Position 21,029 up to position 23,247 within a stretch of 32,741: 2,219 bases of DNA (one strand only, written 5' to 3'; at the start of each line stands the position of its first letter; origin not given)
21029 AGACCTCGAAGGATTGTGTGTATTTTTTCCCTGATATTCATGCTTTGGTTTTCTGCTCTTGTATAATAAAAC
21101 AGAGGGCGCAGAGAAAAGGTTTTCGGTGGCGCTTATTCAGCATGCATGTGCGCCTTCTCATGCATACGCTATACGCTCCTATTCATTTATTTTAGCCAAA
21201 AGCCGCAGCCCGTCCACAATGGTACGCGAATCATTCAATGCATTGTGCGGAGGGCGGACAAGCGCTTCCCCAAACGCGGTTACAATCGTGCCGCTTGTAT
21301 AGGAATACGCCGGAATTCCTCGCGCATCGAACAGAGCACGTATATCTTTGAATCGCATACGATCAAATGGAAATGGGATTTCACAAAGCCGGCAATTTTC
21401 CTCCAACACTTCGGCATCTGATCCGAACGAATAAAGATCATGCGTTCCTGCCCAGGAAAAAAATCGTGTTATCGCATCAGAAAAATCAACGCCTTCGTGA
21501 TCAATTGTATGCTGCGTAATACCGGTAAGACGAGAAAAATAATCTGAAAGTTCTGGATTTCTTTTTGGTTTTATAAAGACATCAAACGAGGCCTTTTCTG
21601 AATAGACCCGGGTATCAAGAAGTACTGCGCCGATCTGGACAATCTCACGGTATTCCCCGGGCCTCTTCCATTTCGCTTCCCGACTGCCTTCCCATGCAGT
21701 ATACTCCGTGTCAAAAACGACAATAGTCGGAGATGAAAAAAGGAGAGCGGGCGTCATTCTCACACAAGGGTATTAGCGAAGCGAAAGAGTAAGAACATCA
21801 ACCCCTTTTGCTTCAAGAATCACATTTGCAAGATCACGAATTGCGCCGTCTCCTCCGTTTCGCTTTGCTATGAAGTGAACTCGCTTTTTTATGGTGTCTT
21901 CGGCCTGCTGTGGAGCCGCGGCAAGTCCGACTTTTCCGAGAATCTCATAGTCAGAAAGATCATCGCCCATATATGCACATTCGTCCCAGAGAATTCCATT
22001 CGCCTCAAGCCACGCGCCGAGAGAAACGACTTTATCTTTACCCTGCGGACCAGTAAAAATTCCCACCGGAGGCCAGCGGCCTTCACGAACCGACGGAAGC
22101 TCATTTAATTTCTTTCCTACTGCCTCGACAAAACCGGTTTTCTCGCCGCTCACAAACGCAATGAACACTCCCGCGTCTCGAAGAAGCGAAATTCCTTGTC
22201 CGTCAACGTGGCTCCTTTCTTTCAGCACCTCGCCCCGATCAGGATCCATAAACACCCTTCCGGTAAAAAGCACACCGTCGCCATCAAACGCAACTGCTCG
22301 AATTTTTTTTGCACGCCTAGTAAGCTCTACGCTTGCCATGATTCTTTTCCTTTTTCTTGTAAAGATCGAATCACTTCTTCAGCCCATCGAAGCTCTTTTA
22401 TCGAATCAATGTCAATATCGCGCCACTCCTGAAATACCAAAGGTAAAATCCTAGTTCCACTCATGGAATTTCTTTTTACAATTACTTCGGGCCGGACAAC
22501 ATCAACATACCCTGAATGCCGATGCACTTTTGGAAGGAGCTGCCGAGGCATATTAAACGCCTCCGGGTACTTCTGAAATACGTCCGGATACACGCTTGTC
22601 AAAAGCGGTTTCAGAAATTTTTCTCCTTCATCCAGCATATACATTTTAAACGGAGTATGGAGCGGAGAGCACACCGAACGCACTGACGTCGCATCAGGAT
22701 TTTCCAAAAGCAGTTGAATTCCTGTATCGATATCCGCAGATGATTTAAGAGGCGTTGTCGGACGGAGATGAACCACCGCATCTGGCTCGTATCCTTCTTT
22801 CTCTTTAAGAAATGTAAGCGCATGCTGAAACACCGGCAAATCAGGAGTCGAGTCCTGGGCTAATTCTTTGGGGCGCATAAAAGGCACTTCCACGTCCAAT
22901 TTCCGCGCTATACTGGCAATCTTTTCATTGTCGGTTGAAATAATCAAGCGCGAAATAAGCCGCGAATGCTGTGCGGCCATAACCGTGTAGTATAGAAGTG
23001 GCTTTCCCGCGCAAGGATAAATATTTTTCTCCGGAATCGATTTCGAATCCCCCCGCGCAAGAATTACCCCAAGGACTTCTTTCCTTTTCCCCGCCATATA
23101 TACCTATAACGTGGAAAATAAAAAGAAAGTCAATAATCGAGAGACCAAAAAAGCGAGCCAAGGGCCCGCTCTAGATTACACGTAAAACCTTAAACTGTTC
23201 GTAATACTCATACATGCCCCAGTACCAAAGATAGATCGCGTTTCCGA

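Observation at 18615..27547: Three collinear paralogues of an unassigned ~450-465 aa GT-B-like protein interleaved with cytidine-nucleotide sugar genes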

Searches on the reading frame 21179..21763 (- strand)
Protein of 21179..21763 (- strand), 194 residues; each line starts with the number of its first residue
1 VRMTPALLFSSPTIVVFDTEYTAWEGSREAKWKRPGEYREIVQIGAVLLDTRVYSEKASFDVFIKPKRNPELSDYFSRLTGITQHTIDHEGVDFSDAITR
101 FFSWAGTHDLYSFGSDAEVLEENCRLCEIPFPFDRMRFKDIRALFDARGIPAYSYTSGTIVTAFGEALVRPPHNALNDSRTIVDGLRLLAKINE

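Call 10: search_protein_families(library=pfam, proteins=[window:21179-21763:-], max_evalue=0.001)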
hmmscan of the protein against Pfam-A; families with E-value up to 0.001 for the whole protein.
window:21179-21763:- (194 aa): 1 family
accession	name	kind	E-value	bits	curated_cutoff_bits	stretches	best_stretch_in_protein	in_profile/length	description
PF00929.31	RNase_T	-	6.7e-15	56.5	24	1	15-183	1-161/164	Exonuclease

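Call 82: search_protein_families(library=ncbifam, proteins=[window:21179-21763:-], max_evalue=0.01)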
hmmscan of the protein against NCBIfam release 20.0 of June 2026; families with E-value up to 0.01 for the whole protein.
window:21179-21763:- (194 aa): 4 families
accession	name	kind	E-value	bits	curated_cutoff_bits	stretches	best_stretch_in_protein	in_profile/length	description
NF005838.0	PRK07748.1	equivalog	2.4e-14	53.4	169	1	14-189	6-176/207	3'-5' exonuclease KapD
NF005907.0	PRK07883.1-5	equivalog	1.8e-05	23.4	454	1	38-189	44-191/584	DEDD exonuclease domain-containing protein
NF005905.0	PRK07883.1-3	equivalog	0.0003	19.5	508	1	13-189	25-187/581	DEDD exonuclease domain-containing protein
NF005226.0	PRK06722.1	equivalog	0.00097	18.4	290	1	28-132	14-117/281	exonuclease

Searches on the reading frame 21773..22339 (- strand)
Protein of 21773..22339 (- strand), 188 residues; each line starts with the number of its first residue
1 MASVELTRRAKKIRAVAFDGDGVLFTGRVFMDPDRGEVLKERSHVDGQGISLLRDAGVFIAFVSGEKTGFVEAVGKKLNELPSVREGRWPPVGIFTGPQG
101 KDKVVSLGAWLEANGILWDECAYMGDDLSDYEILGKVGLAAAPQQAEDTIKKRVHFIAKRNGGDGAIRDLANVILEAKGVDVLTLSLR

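Call 10: search_protein_families(library=pfam, proteins=[window:21773-22339:-], max_evalue=0.001)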
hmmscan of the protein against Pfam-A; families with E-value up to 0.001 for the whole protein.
window:21773-22339:- (188 aa): 1 family
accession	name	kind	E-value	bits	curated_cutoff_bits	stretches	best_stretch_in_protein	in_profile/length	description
PF08282.18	Hydrolase_3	-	4.8e-07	30.2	20.9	1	97-165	182-250/255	haloacid dehalogenase-like hydrolase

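Call 53: search_protein_families(library=ncbifam, proteins=[window:21773-22339:-], max_evalue=0.00001)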
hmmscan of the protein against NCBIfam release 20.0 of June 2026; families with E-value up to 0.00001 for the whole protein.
window:21773-22339:- (188 aa): 8 families
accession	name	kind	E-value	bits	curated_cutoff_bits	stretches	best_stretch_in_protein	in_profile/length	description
NF007019.0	PRK09484.1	equivalog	2.3e-25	89.3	208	1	5-179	17-177/187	3-deoxy-manno-octulosonate-8-phosphatase KdsC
TIGR01670.1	KdsC-phosphatas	subfamily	1.5e-24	86.7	106.95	1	14-178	2-152/154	3-deoxy-D-manno-octulosonate 8-phosphate phosphatase, YrbI family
NF058599.1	KDN-9-PPhBT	equivalog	2.3e-22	79.9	180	1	16-176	5-151/152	3-deoxy-D-glycero-D-galacto-nonulopyranosonate 9-phosphatase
TIGR02726.1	phenyl_P_delta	equivalog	1.1e-16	61.5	281.95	1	9-180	3-160/169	phenylphosphate carboxylase subunit delta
NF002245.0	PRK01158.1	equivalog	3.8e-09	36.2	198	1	101-171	156-226/233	phosphoglycolate phosphatase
TIGR00099.1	Cof-subfamily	subfamily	3e-07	30.3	137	1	98-165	184-251/256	Cof-type HAD-IIB family hydrolase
TIGR01487.1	Pglycolate_arch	equivalog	1.1e-06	28.6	122.75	0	99-166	144-211/215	phosphoglycolate phosphatase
NF007821.0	PRK10530.1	equivalog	2.5e-06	26.9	274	0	99-166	196-263/272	pyridoxal phosphatase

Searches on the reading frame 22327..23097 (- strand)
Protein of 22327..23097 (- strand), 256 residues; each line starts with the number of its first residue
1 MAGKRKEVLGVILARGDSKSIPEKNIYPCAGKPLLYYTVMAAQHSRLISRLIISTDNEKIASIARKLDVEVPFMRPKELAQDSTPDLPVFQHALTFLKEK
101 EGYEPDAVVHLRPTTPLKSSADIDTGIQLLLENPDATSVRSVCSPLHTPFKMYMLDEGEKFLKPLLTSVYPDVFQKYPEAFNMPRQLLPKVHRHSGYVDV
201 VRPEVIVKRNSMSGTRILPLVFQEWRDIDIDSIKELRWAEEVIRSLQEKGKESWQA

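Call 10: search_protein_families(library=pfam, proteins=[window:22327-23097:-], max_evalue=0.001)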
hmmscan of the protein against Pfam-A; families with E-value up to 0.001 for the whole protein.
window:22327-23097:- (256 aa): 1 family
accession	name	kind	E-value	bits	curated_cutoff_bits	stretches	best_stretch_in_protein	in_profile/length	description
PF02348.25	CTP_transf_3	-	1.6e-16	61.3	22.6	1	10-148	2-122/217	Cytidylyltransferase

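Call 53: search_protein_families(library=ncbifam, proteins=[window:22327-23097:-], max_evalue=0.00001)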
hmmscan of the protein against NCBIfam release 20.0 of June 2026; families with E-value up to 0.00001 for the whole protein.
window:22327-23097:- (256 aa): 4 families
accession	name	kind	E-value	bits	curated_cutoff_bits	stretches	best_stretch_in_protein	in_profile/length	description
TIGR03584.1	PseF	equivalog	5.9e-35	120.9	205.7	1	10-240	2-217/222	pseudaminic acid cytidylyltransferase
NF003952.0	PRK05450.1-5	subfamily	9e-10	38.1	193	1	7-147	2-132/250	3-deoxy-manno-octulosonate cytidylyltransferase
NF003950.0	PRK05450.1-3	subfamily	1.4e-07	31.1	234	1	7-142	2-129/248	3-deoxy-manno-octulosonate cytidylyltransferase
NF009905.0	PRK13368.1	subfamily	1.2e-06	28.1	255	1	8-147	3-130/243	3-deoxy-manno-octulosonate cytidylyltransferase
